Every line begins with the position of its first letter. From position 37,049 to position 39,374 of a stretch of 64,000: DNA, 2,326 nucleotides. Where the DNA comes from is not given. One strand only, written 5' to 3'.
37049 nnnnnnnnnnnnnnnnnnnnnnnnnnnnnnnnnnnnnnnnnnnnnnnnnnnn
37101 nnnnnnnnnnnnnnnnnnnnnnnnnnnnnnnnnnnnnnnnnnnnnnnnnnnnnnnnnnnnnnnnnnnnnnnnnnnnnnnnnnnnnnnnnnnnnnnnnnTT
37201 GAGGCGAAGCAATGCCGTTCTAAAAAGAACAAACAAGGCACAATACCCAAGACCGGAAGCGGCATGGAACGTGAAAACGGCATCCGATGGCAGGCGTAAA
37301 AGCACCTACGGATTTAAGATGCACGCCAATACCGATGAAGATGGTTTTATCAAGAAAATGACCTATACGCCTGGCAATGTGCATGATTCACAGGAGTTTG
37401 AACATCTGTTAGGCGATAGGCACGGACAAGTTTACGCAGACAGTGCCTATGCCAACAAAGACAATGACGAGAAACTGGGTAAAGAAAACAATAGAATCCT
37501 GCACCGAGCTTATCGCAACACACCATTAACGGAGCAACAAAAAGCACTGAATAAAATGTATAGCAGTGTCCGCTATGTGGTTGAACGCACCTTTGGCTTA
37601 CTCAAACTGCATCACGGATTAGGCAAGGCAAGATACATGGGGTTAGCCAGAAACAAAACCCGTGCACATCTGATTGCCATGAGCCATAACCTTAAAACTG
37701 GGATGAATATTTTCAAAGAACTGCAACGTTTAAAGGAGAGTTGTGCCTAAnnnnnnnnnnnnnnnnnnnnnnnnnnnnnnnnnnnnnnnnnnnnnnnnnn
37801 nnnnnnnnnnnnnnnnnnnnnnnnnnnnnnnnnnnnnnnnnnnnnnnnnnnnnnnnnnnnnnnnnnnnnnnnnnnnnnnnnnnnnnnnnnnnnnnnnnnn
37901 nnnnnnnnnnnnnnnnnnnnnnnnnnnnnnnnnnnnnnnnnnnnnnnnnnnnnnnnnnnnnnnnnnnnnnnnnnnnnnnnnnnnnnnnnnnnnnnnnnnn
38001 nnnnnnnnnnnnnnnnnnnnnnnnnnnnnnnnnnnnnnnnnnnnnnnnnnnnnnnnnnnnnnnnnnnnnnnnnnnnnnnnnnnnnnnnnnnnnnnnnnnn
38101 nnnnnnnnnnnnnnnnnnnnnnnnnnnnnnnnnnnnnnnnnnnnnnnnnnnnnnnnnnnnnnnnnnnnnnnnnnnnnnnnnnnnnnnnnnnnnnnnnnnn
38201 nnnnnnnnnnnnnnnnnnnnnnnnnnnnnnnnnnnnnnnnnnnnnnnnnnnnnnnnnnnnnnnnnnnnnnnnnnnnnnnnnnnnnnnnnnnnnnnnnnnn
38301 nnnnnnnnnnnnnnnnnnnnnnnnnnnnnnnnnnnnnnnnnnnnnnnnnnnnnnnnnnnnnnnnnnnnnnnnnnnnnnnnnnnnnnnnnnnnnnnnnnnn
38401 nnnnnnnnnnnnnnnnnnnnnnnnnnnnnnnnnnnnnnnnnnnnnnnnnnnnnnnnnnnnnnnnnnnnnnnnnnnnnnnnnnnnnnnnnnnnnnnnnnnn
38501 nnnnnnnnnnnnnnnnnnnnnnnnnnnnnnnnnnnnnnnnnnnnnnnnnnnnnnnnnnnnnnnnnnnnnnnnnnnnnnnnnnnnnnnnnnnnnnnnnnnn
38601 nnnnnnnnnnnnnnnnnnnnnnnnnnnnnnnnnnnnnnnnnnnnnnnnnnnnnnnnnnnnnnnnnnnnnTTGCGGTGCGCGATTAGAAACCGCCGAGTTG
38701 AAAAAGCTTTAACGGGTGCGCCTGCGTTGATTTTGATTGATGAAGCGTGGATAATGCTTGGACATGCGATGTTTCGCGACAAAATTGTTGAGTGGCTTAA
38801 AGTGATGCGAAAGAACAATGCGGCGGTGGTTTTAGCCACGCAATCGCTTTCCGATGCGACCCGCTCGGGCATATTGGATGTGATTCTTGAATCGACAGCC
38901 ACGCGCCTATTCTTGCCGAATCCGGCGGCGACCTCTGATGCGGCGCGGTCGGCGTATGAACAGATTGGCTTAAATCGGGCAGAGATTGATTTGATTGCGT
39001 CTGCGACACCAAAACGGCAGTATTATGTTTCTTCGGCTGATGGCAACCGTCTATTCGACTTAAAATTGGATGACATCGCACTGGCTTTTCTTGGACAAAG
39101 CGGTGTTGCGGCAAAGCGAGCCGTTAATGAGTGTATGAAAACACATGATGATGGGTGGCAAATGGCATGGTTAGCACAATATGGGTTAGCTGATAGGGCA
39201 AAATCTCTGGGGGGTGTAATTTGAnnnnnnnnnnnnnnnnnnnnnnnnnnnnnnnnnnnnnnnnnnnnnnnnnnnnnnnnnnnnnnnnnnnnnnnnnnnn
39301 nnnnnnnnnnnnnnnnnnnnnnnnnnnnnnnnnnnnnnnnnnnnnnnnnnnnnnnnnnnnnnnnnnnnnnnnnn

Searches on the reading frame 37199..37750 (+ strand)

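Call 93: search_protein_families(library=pfam, proteins=[window:37199-37750:+], max_evalue=0.001)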
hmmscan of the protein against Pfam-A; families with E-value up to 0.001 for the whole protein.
window:37199-37750:+ (183 aa): 4 families
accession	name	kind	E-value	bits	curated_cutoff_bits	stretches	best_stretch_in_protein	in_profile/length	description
PF01609.27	DDE_Tnp_1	-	1.3e-21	77.7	23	1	24-165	23-200/200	Transposase DDE domain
PF13612.12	DDE_Tnp_1_3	-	1e-12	48.7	27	1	36-145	43-151/155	Transposase DDE domain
PF13359.12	DDE_Tnp_4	-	4.9e-09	36.4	24.8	1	33-136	24-128/158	DDE superfamily endonuclease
PF13751.12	DDE_Tnp_1_6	-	3.6e-08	34.2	25.1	1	102-166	58-122/125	Transposase DDE domain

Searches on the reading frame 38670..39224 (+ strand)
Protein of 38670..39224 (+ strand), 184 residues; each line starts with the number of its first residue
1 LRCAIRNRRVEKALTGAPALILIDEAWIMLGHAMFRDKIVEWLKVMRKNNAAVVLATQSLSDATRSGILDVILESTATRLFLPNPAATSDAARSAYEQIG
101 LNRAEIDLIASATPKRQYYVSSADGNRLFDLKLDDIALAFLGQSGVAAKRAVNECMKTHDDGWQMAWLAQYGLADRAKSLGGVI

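Call 93: search_protein_families(library=pfam, proteins=[window:38670-39224:+], max_evalue=0.001)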
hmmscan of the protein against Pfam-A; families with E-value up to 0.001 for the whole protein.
window:38670-39224:+ (184 aa): 1 family
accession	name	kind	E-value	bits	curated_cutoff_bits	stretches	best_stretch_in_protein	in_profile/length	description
PF19044.6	P-loop_TraG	-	0.0002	20.5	25.8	1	13-83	246-317/413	TraG P-loop domain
